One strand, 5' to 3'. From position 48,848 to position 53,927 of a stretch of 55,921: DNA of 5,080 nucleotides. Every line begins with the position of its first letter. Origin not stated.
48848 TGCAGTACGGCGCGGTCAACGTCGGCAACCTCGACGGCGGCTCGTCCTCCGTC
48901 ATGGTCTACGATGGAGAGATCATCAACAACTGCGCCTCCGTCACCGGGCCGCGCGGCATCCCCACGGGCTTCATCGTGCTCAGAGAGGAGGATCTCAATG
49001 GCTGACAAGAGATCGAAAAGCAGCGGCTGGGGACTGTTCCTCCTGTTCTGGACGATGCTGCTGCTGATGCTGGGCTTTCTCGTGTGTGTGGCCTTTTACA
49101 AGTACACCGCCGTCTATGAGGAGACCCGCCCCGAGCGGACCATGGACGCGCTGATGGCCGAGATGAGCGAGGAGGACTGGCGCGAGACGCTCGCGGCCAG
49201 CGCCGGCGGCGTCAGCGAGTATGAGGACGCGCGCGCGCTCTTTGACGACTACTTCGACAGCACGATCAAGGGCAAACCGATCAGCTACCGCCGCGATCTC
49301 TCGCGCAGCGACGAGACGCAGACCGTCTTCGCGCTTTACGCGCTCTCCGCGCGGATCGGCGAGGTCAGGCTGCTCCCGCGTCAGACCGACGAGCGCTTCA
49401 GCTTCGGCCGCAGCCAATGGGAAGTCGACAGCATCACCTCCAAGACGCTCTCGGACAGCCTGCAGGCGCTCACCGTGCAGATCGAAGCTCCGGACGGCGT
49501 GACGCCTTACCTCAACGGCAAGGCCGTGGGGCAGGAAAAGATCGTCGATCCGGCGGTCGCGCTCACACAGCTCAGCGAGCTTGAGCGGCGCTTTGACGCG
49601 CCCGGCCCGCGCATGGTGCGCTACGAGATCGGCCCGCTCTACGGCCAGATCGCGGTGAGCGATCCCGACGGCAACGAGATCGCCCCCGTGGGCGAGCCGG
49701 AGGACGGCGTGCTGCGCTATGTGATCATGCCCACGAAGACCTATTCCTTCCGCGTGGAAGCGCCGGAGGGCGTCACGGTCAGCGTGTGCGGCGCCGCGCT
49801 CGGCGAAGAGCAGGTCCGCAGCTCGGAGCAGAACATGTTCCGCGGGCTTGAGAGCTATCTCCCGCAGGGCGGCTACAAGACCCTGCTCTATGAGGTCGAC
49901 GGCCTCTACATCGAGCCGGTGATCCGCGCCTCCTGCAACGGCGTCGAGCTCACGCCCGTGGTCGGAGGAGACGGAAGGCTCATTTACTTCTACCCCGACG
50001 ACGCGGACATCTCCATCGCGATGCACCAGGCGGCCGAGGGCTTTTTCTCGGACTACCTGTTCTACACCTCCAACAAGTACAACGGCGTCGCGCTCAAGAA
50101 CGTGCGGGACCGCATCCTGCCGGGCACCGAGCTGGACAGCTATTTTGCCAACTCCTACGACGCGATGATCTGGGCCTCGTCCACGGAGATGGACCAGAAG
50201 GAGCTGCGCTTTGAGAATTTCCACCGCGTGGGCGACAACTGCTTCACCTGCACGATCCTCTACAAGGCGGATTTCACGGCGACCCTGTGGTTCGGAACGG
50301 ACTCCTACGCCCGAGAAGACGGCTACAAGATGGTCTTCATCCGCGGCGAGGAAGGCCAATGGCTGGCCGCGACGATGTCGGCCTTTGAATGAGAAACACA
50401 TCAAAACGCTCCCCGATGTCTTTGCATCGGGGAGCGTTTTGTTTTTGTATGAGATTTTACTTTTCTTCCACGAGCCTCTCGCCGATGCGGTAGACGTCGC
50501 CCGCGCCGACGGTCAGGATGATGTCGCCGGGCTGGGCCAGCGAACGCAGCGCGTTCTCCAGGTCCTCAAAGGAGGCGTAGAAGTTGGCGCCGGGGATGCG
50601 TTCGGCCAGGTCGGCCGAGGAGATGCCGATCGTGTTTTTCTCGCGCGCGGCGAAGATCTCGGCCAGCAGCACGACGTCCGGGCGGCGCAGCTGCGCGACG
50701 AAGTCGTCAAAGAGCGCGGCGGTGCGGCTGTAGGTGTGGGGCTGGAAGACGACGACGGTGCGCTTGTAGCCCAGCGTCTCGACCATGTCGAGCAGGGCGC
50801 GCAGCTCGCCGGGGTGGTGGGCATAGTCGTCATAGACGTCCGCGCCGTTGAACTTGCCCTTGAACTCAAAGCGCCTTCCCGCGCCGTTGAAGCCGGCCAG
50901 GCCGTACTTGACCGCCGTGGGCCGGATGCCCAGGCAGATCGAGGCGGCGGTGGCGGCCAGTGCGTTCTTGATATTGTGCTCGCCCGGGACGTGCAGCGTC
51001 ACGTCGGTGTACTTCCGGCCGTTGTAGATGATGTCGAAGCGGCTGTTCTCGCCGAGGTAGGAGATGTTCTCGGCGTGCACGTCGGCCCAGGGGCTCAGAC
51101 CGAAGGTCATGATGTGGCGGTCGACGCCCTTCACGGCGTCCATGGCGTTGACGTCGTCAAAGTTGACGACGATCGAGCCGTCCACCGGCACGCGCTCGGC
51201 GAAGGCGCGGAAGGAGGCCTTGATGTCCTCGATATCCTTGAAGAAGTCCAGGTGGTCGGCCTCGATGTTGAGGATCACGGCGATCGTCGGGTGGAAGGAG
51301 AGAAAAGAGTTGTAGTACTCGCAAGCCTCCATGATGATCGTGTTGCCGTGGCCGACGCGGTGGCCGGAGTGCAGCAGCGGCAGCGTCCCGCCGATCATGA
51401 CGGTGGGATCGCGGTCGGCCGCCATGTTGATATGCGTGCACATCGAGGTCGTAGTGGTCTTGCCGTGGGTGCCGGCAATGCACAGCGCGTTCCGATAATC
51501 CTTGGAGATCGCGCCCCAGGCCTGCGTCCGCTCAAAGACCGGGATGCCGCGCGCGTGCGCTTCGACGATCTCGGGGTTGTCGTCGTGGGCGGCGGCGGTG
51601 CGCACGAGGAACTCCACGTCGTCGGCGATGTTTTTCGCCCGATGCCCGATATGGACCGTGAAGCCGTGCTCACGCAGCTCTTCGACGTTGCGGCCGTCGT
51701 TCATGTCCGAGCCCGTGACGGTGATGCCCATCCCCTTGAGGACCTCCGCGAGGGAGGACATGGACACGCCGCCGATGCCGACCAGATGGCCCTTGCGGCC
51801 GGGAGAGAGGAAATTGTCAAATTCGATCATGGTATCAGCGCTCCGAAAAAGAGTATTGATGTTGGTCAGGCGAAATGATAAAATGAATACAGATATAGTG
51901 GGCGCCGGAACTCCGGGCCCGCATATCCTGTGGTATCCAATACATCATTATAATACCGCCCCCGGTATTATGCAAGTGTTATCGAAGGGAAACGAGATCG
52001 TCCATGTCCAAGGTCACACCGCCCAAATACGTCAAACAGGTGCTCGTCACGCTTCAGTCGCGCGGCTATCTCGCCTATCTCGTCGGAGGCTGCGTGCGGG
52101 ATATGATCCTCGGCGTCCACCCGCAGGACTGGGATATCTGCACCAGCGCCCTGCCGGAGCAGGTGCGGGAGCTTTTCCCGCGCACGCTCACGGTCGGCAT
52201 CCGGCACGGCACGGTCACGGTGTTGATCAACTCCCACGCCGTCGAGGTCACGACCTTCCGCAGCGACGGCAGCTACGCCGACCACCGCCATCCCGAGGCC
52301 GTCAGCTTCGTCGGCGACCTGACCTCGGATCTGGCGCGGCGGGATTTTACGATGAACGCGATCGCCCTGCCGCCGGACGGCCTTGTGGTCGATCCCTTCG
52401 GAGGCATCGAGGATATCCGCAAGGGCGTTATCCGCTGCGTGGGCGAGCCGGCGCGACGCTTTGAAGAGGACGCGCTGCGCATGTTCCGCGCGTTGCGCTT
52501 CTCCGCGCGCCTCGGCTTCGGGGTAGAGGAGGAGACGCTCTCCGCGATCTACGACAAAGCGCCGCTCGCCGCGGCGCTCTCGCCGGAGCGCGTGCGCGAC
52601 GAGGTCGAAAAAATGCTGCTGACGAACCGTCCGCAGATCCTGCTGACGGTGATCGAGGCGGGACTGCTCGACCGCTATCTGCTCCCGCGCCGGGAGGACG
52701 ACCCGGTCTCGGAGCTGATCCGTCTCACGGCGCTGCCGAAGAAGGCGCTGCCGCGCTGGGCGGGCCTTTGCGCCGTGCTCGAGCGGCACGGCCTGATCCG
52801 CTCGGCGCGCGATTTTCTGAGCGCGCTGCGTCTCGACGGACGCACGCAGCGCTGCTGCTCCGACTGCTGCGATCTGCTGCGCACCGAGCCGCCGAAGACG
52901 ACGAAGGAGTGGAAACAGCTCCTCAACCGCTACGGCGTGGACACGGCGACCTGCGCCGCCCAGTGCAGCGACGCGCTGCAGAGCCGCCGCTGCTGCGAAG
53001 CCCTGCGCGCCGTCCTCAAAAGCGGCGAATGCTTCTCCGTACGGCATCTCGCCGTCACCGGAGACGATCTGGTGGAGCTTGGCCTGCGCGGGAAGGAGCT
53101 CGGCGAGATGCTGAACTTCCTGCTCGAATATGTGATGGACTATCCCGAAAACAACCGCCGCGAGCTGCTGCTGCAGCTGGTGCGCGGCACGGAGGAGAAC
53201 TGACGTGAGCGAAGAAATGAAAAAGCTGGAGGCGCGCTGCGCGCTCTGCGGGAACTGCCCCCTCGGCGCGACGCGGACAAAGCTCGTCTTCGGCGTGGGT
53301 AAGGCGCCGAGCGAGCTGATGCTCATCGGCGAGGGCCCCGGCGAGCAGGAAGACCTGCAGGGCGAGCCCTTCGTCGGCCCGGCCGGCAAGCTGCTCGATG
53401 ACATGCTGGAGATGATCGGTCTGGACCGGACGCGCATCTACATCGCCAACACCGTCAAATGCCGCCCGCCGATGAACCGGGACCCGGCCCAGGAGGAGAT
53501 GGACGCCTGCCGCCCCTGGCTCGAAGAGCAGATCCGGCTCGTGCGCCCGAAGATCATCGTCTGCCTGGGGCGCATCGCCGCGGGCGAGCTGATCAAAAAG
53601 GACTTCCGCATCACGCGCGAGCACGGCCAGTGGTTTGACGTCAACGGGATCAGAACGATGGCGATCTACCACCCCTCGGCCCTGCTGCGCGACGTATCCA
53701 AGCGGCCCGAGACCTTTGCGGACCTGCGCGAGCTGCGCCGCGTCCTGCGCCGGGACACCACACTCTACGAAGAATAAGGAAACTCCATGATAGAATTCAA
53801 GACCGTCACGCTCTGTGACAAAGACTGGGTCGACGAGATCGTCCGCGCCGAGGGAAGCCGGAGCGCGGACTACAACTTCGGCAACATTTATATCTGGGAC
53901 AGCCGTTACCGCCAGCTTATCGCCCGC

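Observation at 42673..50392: Six-gene operon whose products are all extracytoplasmic: LTD-CotH kinase lipoprotein, two NAGPA-type phosphodiester glycosidases, an LRR lipoprotein and two unknown membrane proteins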

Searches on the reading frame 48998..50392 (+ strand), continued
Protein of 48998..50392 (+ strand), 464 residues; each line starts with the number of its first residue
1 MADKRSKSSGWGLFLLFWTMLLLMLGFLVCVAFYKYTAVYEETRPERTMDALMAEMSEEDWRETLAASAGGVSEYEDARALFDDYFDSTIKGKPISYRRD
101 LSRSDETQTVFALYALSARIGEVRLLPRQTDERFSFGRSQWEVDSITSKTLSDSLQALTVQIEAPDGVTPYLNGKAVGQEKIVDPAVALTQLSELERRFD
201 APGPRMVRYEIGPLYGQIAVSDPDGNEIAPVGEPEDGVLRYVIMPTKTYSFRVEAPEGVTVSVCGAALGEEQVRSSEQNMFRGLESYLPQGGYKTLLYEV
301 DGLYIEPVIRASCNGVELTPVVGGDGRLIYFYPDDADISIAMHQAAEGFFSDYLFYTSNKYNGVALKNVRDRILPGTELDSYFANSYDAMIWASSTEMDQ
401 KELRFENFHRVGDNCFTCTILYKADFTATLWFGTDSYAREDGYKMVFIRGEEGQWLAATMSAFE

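Call 40: fold_search(model_id=the predicted structure, library=pdb)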
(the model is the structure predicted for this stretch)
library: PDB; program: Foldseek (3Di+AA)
matches with E <= 10: 1140; with E <= 0.001: 22
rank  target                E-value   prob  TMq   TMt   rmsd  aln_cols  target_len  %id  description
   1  6jzn_A                4.1e-04  1.00  0.22  0.64   4.1       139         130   12  Structure of the intermembrane space region of PARC6-PDV1 (released 2020-05-06)
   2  6vw4_A                4.1e-04  1.00  0.19  0.53   5.3       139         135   11  2.35 Angstrom structure of Caci_6494 from Catenulispora Acidiphila in complex with S-DNPA (released 2020-06-17)
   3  3hx8_A                4.3e-04  1.00  0.18  0.54   5.5       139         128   13  Crystal structure of putative ketosteroid isomerase (NP_103587.1) from Mesorhizobium loti at 1.45 A resolution (released 2009-07-07)
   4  7sjy_A                4.3e-04  0.97  0.19  0.27  36.8       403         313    9  Crystal structure of Clostridium thermocellum RsgI9 S1C-NTF2 bi-domain (released 2022-03-02)
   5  5d9r                  4.5e-04  1.00  0.23  0.68   5.1       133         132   10  Crystal structure of a conserved domain in the intermembrane space region of the plastid division protein ARC6 (released 2015-11-11)
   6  6p77_A                5.1e-04  1.00  0.19  0.51   5.6       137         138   11  2.5 Angstrom structure of Caci_6494 from Catenulispora Acidiphila (released 2020-06-17)
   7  7sjy_B                5.1e-04  0.97  0.20  0.28  37.0       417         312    9  Crystal structure of Clostridium thermocellum RsgI9 S1C-NTF2 bi-domain (released 2022-03-02)
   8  5u9o_F                5.9e-04  1.00  0.24  0.67   3.5       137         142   10  Cocrystal structure of the intermembrane space region of the plastid division proteins PARC6 and PDV1 (released 2017-12-20)
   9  3bb9_F                5.9e-04  1.00  0.20  0.65   3.9       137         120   13  Crystal structure of a putative ketosteroid isomerase (sfri_1973) from shewanella frigidimarina ncimb 400 at 1.80 A re (released 2007-11-20)
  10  2ux0_E                6.3e-04  1.00  0.21  0.60   3.5       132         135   13  Structure of the oligomerisation domain of calcium-calmodulin dependent protein kinase II gamma (released 2007-04-10)
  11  6vw4_B                6.3e-04  1.00  0.20  0.55   4.4       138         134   11  2.35 Angstrom structure of Caci_6494 from Catenulispora Acidiphila in complex with S-DNPA (released 2020-06-17)
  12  5ig4_A                6.3e-04  1.00  0.18  0.53   4.5       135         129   11  Crystal structure of N. vectensis CaMKII-A hub (released 2016-03-23)
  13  5u9o_E                6.6e-04  1.00  0.21  0.58   4.3       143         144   10  Cocrystal structure of the intermembrane space region of the plastid division proteins PARC6 and PDV1 (released 2017-12-20)
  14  6jzf_B                7.4e-04  1.00  0.22  0.61   3.6       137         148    9  Structure of the intermembrane space region of PARC6 (released 2020-05-06)
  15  5had                  8.2e-04  1.00  0.22  0.68   3.5       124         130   10  Crystal structure of intermembrane space region of chloroplast protein ARC6 (released 2017-01-18)
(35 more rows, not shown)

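Call 58: list_cluster_members(proteins=[window:48998-50392:+, window:47953-49005:+, window:50457-51830:-])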
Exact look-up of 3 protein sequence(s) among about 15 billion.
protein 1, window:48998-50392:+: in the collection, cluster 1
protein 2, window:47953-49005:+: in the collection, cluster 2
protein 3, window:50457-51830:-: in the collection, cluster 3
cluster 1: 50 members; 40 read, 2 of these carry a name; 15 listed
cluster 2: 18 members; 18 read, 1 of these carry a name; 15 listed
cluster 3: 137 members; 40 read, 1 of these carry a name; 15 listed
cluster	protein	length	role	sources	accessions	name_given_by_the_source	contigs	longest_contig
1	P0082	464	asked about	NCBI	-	-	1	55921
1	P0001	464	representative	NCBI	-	-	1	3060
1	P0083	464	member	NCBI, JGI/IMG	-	hypothetical protein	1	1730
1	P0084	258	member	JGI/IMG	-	hypothetical protein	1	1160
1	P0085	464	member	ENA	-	-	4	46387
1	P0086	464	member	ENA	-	-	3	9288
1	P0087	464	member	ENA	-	-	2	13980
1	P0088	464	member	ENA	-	-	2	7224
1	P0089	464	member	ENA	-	-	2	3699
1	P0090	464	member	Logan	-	-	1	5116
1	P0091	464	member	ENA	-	-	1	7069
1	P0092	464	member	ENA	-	-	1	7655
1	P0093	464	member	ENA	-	-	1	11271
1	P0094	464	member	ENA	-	-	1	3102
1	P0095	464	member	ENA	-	-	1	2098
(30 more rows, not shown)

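Call 85: find_encoding_contigs(protein=P0070, flank=8000, max_places=1)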
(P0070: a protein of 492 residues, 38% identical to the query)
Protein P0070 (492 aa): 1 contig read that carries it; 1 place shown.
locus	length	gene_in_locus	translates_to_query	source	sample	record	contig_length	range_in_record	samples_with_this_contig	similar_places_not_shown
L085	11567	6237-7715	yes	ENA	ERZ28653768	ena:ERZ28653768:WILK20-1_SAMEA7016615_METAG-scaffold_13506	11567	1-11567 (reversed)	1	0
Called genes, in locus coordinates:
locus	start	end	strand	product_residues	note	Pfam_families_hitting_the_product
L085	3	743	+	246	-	?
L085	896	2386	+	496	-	PF00560:LRR_1 (faint), PF14580:LRR_9 (faint), PF23211:LRR_LRWD1 (faint), PF23598:LRR_14 (weak), PF12799:LRR_4 (weak), PF12799:LRR_4 (weak), PF13855:LRR_8, PF12799:LRR_4 (weak), +2 more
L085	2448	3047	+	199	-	PF09551:Spore_II_R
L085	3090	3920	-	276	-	PF08543:Phos_pyr_kin, PF00294:PfkB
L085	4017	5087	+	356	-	PF00392:GntR, PF00155:Aminotran_1_2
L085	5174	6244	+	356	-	PF09992:NAGPA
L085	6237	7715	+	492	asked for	-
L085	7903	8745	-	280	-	PF02588:YitT_membrane, PF19700:DUF6198 (weak), PF10035:DUF2179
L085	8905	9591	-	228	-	-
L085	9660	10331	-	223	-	PF08823:PG_binding_2 (weak), PF01471:PG_binding_1, PF09374:PG_binding_3 (faint), PF07486:Hydrolase_2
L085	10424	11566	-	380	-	?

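Call 86: find_encoding_contigs(protein=P0078, flank=8000, max_places=1)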
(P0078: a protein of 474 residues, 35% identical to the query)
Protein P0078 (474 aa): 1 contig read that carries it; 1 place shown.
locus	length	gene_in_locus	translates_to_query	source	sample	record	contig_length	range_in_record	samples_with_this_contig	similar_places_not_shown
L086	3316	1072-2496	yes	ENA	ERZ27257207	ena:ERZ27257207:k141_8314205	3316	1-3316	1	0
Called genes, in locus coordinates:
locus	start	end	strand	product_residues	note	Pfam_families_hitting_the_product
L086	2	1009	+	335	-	?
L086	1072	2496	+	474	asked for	-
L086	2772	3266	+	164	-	PF00466:Ribosomal_L10, PF27436:RL10_C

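Call 87: find_encoding_contigs(protein=P0034, flank=10000, max_places=1)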
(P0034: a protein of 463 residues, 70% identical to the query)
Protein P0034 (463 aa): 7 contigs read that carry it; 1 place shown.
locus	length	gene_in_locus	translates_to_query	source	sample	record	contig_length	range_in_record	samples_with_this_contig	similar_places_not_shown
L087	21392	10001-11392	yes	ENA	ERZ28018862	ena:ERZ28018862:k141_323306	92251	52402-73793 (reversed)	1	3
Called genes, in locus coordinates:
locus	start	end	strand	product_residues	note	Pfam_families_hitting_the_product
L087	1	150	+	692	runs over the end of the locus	PF00512:HisKA, PF02518:HATPase_c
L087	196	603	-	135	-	-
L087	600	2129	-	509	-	PF00817:IMS, PF11799:IMS_C (weak)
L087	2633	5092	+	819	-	PF00932:LTD, PF13290:CHB_HEX_C_1, PF13287:Fn3_assoc, PF08757:CotH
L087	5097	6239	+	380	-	PF09992:NAGPA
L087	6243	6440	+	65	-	-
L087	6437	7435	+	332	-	PF09992:NAGPA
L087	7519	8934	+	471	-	PF12799:LRR_4 (faint)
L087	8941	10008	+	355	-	PF09992:NAGPA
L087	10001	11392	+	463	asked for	-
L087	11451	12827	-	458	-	PF01225:Mur_ligase, PF08245:Mur_ligase_M, PF02875:Mur_ligase_C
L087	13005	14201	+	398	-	PF01743:PolyA_pol, PF12627:PolyA_pol_RNAbd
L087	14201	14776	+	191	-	PF03167:UDG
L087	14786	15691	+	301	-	PF09924:LPG_synthase_C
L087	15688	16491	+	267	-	PF00583:Acetyltransf_1, PF13527:Acetyltransf_9, PF13508:Acetyltransf_7 (weak)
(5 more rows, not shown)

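Call 105: search_protein_families(library=pfam, proteins=[L085:896-2386:+], max_evalue=0.001)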
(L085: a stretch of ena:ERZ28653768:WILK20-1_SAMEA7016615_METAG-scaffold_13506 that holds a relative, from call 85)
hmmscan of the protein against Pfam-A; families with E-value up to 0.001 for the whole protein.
L085:896-2386:+ (496 aa): 8 families
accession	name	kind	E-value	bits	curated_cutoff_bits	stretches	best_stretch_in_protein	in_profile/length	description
PF12799.13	LRR_4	-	5.6e-47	157.1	27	7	372-411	3-43/44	Leucine Rich repeats (2 copies)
PF13855.12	LRR_8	-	9.8e-29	99.4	27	3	393-447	2-60/61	Leucine rich repeat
PF13516.12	LRR_6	-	7.2e-16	57.3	23.4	0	280-299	5-23/24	Leucine Rich repeat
PF00560.39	LRR_1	-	1.2e-13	48.8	20.6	0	233-248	1-18/23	Leucine Rich Repeat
PF23211.1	LRR_LRWD1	-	2.7e-11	44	28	1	91-170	19-96/190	Leucine-rich repeat and WD repeat-containing protein 1, LRR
PF23952.1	LRR_EndoS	-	3.7e-10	40.5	27.9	0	345-446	22-116/116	Endo-beta-N-acetylglucosaminidase EndoS LRR domain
PF23598.1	LRR_14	-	1.8e-07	30.7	40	1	88-288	64-249/353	Leucine-rich repeat region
PF14580.12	LRR_9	-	4.2e-07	30.1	30.5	0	91-170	39-123/175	Leucine-rich repeat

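Call 110: search_protein_families(library=pfam, alignment_id=A5, max_evalue=0.00001)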
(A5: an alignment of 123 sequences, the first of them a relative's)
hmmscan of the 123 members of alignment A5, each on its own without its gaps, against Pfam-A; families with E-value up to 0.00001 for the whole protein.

A. member 1, L003:3-728:+ (241 aa): 2 families
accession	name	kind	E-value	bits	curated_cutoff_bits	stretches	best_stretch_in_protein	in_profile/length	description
PF00575.29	S1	-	6.6e-15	55.7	22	1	157-228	2-74/74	S1 RNA binding domain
PF00013.35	KH_1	-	1.3e-10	41.3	21.5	1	95-151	3-65/66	KH domain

B. families by the number of members that match (of 123 scanned): 87 families (the first 25 are shown)
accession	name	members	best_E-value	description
PF08245.18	Mur_ligase_M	8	1.2e-33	Mur ligase middle domain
PF01225.30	Mur_ligase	8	1.8e-23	Mur ligase family, catalytic domain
PF02875.26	Mur_ligase_C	8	1.1e-20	Mur ligase, glutamate ligase domain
PF13437.12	HlyD_3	7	7.3e-18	HlyD family secretion protein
PF16576.10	HlyD_D23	7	8.1e-13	Barrel-sandwich domain of CusB or HlyD membrane-fusion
PF12704.14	MacB_PCD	4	3.7e-43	MacB-like periplasmic core domain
PF00817.25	IMS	4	2.6e-28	impB/mucB/samB family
PF02687.27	FtsX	4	8.8e-22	FtsX-like permease C-terminal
PF11799.13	IMS_C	4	3.4e-09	impB/mucB/samB family C-terminal domain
PF00364.28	Biotin_lipoyl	3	1.5e-07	Biotin-requiring enzyme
PF00529.27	CusB_dom_1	3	3.4e-07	Cation efflux system protein CusB domain 1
PF00749.27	tRNA-synt_1c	2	1.7e-44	tRNA synthetases class I (E and Q), catalytic domain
PF00466.25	Ribosomal_L10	2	5.2e-30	Ribosomal protein L10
PF04055.27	Radical_SAM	2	2.9e-24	Radical SAM superfamily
PF00535.33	Glycos_transf_2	2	6.7e-17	Glycosyl transferase family 2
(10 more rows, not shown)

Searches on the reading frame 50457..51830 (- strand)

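Call 9: search_protein_families(library=pfam, proteins=[window:50457-51830:-], max_evalue=0.001)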
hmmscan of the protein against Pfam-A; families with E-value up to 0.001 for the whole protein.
window:50457-51830:- (457 aa): 3 families
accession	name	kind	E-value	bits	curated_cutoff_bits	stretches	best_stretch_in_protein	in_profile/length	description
PF08245.18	Mur_ligase_M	-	1.8e-30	106.8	24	1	118-296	1-199/200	Mur ligase middle domain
PF01225.30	Mur_ligase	-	2.9e-22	79.3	21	1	15-112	3-94/95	Mur ligase family, catalytic domain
PF02875.26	Mur_ligase_C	-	2e-20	74.4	28.4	1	319-444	1-127/127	Mur ligase, glutamate ligase domain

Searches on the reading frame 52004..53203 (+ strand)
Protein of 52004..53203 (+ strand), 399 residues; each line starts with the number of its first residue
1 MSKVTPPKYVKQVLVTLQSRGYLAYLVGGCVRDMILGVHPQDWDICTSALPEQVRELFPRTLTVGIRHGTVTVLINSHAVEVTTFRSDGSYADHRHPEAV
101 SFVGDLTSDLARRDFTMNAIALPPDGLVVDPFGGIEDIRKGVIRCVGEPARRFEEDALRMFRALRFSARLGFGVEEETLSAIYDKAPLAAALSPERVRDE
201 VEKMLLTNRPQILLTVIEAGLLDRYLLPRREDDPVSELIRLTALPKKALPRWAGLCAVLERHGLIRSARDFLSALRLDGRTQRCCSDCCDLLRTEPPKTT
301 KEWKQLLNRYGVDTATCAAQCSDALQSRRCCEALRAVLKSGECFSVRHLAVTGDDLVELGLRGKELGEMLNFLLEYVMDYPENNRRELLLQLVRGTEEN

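Call 73: search_protein_families(library=pfam, proteins=[window:52004-53203:+], max_evalue=0.001)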
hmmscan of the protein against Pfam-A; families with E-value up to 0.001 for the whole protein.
window:52004-53203:+ (399 aa): 3 families
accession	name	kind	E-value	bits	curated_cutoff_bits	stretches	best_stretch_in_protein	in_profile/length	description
PF01743.26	PolyA_pol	-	2.5e-37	128.5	23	1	24-144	1-126/126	Poly A polymerase head domain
PF12627.12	PolyA_pol_RNAbd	-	3.8e-10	39.8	22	1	171-224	1-55/64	Probable RNA and SrmB- binding site of polymerase A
PF13735.12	tRNA_NucTran2_2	-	8.1e-07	29.6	27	1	266-392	22-148/149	tRNA nucleotidyltransferase domain 2 putative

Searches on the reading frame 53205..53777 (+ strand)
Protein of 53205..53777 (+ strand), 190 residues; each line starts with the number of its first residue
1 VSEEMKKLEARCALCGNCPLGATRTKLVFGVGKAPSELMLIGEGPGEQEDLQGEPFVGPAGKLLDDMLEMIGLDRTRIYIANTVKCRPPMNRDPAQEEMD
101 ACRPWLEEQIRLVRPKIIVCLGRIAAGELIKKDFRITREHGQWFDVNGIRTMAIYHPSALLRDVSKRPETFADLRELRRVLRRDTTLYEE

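Call 73: search_protein_families(library=pfam, proteins=[window:53205-53777:+], max_evalue=0.001)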
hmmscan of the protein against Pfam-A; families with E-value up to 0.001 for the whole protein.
window:53205-53777:+ (190 aa): 1 family
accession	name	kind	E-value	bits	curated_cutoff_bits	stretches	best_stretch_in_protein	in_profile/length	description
PF03167.25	UDG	-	1.6e-38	132.4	24.3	1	29-172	1-134/141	Uracil DNA glycosylase superfamily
